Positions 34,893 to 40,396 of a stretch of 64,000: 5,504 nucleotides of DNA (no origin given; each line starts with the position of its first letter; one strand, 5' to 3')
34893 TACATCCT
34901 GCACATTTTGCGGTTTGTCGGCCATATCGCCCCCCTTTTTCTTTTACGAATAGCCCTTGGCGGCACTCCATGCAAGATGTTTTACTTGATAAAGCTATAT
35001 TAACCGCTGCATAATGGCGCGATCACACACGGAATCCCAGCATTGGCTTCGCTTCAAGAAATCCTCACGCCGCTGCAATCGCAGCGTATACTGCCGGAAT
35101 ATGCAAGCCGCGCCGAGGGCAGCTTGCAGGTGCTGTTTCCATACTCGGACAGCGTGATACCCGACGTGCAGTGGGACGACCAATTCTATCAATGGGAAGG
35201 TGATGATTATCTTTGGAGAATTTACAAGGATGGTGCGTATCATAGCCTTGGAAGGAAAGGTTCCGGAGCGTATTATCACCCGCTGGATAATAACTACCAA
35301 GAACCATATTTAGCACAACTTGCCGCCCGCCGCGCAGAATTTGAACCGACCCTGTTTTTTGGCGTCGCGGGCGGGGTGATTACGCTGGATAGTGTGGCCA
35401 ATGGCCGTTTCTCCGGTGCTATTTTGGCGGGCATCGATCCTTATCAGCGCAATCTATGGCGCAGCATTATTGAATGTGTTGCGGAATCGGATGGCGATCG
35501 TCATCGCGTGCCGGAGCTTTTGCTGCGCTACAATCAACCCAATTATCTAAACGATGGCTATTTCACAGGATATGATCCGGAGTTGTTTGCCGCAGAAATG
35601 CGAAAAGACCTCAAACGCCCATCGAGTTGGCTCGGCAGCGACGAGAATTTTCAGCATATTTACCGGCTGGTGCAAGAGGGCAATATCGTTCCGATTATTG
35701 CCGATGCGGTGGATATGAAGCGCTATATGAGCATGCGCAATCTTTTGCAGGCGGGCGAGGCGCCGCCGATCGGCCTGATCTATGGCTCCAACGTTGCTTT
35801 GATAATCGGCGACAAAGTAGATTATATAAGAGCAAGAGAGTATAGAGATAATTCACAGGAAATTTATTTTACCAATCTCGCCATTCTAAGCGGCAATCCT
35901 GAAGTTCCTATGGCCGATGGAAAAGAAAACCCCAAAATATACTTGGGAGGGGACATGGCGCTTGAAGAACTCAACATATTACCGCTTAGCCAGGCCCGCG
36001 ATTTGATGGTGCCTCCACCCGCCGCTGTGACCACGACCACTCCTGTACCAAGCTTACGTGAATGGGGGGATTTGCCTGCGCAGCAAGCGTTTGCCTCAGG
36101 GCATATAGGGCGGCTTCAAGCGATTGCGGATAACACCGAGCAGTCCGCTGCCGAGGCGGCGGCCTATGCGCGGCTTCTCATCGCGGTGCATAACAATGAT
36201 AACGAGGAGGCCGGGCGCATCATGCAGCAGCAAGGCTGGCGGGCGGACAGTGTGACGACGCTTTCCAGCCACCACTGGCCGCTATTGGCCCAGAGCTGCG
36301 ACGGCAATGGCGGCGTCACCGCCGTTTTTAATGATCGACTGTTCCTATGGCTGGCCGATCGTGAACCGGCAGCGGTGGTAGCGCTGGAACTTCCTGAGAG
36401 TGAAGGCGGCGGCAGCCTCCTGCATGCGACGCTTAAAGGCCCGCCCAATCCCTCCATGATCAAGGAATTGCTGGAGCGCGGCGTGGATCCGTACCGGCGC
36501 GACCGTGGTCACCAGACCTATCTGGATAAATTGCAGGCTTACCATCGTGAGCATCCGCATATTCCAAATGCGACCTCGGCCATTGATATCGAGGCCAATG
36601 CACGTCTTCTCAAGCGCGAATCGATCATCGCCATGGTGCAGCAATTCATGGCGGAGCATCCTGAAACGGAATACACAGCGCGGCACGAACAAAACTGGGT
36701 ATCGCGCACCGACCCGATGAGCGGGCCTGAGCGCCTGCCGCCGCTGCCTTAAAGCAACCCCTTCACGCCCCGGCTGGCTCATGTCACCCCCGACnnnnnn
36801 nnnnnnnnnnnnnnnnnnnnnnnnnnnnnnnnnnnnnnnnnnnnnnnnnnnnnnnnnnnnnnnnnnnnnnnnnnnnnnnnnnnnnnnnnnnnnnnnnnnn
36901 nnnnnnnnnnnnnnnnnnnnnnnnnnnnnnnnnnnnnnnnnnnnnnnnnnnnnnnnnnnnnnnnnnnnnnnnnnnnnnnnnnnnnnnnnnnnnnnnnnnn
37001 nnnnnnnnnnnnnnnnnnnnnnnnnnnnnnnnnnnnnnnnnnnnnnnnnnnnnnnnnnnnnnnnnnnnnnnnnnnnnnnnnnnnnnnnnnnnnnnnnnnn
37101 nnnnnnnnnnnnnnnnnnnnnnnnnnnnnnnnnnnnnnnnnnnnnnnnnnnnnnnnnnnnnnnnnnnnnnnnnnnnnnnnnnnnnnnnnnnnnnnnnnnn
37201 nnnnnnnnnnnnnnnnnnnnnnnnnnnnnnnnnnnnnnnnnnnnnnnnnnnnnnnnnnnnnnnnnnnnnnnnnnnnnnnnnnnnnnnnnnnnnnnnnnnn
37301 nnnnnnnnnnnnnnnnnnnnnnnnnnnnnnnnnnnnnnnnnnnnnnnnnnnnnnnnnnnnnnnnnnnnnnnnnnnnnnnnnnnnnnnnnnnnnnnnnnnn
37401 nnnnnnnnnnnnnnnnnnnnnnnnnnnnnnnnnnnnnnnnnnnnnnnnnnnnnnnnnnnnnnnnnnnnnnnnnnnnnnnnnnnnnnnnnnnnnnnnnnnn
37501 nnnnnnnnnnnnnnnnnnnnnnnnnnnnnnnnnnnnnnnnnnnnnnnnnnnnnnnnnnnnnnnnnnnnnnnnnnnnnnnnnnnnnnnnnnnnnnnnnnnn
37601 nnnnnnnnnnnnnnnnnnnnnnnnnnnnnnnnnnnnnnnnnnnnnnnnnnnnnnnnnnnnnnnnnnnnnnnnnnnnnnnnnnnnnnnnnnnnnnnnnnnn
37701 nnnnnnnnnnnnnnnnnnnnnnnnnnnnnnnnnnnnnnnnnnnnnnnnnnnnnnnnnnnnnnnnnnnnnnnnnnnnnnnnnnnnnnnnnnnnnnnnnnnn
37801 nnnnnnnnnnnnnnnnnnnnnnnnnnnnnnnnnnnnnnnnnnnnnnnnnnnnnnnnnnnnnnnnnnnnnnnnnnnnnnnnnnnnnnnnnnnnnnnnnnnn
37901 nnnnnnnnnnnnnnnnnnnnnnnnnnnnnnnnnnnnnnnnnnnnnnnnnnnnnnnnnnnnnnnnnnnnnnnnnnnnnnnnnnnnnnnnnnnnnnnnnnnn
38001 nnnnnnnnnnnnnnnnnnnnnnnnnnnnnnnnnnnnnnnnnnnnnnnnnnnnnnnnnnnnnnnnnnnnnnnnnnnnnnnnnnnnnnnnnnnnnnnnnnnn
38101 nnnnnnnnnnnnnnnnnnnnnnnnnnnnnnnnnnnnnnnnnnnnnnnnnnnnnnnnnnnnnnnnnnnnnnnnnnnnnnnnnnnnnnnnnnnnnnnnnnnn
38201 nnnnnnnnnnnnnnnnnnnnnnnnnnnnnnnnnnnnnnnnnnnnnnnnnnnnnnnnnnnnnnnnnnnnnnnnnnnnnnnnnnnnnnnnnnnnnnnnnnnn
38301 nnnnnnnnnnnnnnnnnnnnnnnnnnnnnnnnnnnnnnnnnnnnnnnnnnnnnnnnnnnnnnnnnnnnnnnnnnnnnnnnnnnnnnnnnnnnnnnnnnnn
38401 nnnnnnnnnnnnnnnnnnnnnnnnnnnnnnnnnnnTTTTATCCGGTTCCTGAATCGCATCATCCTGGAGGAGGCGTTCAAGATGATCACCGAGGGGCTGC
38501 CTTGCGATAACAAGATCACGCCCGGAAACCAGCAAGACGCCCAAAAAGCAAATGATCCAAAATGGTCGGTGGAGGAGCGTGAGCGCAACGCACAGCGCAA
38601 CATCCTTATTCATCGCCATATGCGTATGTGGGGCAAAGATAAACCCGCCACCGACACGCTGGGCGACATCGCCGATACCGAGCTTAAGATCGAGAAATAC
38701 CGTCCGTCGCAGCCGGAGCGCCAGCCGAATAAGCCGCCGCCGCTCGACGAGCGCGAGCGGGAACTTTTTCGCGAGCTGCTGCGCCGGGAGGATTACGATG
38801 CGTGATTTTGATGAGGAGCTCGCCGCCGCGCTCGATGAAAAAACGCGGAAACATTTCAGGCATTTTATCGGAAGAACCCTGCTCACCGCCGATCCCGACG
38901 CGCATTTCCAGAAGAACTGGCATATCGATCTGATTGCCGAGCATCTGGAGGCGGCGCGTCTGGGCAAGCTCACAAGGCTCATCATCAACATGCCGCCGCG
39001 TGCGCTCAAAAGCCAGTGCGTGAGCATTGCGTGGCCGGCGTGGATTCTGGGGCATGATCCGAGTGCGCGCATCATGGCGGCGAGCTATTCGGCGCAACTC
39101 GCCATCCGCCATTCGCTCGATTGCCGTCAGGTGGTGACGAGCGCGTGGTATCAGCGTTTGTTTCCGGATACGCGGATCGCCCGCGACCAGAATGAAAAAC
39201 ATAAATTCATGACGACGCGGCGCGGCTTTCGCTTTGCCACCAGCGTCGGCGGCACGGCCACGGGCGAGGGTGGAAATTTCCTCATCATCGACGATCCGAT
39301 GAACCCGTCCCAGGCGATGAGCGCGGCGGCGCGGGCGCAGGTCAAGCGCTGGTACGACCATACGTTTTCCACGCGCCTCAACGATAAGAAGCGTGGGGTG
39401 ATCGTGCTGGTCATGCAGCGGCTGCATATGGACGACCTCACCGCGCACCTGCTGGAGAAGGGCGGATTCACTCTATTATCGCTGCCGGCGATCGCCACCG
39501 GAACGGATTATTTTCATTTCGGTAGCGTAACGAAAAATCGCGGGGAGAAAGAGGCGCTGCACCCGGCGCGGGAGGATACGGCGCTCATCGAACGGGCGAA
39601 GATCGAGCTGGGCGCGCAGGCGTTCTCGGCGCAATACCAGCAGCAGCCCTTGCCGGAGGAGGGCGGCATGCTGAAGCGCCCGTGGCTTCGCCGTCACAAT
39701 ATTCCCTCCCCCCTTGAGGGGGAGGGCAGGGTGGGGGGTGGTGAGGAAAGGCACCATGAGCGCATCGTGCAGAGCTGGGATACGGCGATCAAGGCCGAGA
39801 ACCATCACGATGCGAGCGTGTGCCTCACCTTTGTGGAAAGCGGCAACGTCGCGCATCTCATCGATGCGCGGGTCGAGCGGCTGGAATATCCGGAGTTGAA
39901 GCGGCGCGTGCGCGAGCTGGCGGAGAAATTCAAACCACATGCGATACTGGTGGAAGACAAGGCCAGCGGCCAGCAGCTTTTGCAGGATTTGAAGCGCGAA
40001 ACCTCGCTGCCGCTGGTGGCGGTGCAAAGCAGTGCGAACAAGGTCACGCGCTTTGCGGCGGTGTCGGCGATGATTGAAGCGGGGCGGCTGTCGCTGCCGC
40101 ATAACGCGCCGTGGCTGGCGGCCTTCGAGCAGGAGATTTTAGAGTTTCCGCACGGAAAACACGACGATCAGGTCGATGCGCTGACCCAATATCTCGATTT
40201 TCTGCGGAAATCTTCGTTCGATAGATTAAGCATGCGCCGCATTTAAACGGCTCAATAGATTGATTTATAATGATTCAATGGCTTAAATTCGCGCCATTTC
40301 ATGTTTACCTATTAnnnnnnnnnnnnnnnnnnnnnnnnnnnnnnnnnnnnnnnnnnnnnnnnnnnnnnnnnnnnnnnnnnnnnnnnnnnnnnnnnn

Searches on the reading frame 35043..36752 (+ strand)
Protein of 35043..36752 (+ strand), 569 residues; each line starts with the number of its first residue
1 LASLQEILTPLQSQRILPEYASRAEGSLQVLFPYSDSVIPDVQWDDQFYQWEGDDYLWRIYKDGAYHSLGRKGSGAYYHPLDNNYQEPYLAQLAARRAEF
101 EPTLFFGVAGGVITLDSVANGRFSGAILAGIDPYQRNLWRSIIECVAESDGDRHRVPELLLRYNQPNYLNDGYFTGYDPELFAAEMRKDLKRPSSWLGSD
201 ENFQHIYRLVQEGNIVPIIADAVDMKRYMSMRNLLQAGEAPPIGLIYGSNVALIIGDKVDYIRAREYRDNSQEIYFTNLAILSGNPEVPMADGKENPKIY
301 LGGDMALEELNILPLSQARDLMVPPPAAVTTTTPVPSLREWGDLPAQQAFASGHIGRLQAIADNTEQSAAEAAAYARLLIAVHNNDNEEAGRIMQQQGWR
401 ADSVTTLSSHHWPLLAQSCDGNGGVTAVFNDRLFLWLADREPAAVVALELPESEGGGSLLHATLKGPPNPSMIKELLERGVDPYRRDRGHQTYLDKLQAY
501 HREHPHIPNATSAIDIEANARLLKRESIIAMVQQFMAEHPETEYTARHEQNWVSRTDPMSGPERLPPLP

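Call 96: search_protein_families(library=pfam, proteins=[window:35043-36752:+], max_evalue=0.001)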
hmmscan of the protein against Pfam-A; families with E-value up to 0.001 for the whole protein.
window:35043-36752:+ (569 aa): 1 family
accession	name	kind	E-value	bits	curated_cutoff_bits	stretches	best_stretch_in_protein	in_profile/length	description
PF25046.1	DUF7790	-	5.9e-05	23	23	1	184-276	119-204/272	Domain of unknown function (DUF7790)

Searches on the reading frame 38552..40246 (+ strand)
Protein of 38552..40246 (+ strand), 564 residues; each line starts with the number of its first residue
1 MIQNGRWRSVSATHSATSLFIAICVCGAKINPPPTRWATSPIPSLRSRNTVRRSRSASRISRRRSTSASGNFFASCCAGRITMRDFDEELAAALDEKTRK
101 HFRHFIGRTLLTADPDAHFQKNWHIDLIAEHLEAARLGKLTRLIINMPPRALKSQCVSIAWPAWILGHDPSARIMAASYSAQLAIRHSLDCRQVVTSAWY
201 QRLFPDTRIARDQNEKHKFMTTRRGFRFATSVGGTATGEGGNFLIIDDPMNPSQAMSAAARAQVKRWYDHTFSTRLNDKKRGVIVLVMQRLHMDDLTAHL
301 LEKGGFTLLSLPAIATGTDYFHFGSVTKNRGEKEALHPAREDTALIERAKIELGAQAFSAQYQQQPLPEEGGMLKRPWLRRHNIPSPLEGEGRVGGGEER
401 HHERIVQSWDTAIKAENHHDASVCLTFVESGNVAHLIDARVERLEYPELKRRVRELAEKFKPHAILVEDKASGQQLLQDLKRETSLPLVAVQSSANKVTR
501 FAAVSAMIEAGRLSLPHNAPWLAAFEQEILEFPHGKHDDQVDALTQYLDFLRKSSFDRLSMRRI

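Call 96: search_protein_families(library=pfam, proteins=[window:38552-40246:+], max_evalue=0.001)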
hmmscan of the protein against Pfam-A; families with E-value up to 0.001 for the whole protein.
window:38552-40246:+ (564 aa): 1 family
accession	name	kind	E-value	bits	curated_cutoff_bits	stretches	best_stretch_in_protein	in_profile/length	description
PF17289.8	Terminase_6C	-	7.4e-21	75.2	22.6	1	408-547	2-151/155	Terminase RNaseH-like domain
